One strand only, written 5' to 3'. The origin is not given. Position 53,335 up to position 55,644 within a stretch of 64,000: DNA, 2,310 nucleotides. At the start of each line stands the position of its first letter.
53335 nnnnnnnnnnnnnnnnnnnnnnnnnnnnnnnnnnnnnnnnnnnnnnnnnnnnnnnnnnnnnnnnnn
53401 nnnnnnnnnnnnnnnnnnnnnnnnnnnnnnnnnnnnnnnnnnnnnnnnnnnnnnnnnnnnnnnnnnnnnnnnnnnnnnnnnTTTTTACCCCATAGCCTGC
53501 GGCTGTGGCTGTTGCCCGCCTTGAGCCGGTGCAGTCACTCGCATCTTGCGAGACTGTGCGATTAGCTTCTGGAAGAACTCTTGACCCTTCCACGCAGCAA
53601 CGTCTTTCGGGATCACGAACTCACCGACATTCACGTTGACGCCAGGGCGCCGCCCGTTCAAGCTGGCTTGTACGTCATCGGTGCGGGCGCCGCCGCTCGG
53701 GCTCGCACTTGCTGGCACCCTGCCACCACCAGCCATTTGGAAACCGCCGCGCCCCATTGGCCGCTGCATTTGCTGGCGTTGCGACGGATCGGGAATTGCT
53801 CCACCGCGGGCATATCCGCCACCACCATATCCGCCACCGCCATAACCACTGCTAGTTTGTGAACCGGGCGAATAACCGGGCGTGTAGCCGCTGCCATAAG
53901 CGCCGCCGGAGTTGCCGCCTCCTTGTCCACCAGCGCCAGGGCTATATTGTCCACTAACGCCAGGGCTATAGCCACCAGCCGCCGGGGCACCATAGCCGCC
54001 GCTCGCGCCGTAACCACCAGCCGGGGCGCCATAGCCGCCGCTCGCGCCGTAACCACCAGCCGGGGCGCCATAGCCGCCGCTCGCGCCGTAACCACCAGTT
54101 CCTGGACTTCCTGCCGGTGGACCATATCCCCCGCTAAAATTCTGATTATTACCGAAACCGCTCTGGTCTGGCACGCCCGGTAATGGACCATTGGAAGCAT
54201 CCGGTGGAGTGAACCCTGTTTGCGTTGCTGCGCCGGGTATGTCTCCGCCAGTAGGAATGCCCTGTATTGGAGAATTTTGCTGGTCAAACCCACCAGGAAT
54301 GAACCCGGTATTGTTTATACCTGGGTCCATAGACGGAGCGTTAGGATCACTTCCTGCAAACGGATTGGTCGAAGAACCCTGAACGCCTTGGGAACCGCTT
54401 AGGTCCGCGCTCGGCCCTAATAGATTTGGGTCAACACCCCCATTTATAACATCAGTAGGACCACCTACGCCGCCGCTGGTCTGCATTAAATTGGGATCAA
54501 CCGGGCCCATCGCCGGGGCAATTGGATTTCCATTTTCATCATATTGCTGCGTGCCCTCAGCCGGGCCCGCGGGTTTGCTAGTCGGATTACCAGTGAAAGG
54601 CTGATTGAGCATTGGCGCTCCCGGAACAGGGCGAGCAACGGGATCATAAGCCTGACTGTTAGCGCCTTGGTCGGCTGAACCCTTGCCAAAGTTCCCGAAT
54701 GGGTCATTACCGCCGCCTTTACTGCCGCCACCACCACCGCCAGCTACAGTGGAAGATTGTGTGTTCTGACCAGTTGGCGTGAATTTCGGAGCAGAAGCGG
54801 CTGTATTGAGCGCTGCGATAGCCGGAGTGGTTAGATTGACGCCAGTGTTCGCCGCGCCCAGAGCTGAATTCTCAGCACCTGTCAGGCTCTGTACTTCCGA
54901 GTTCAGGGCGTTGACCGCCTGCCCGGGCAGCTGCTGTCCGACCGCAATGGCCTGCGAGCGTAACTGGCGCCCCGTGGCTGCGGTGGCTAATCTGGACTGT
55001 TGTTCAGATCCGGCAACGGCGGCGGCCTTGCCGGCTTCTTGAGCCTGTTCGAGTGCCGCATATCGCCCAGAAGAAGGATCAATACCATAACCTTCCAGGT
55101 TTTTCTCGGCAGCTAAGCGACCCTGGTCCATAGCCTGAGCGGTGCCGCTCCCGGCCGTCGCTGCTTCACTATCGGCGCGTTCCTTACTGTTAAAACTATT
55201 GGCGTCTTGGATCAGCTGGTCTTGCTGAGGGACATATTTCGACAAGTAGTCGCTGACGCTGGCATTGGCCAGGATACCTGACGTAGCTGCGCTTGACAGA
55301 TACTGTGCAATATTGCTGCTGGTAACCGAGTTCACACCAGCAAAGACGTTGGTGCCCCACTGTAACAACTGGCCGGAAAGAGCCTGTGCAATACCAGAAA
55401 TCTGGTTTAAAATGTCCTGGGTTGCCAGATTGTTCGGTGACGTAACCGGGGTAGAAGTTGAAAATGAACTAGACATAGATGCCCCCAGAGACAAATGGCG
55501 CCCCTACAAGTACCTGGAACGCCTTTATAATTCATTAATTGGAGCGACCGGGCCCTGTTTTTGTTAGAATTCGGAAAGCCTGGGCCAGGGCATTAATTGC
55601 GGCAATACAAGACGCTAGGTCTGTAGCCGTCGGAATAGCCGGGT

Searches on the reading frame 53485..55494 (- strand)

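Call 95: search_protein_families(library=phrogs, proteins=[window:53485-55494:-], max_evalue=0.00001)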
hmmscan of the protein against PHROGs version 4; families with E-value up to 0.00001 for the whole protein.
window:53485-55494:- (669 aa): 1 family
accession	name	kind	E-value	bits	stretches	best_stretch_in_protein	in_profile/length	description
phrog_8003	-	head and packaging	5.1e-29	102.6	1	54-233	58-244/389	virion structural protein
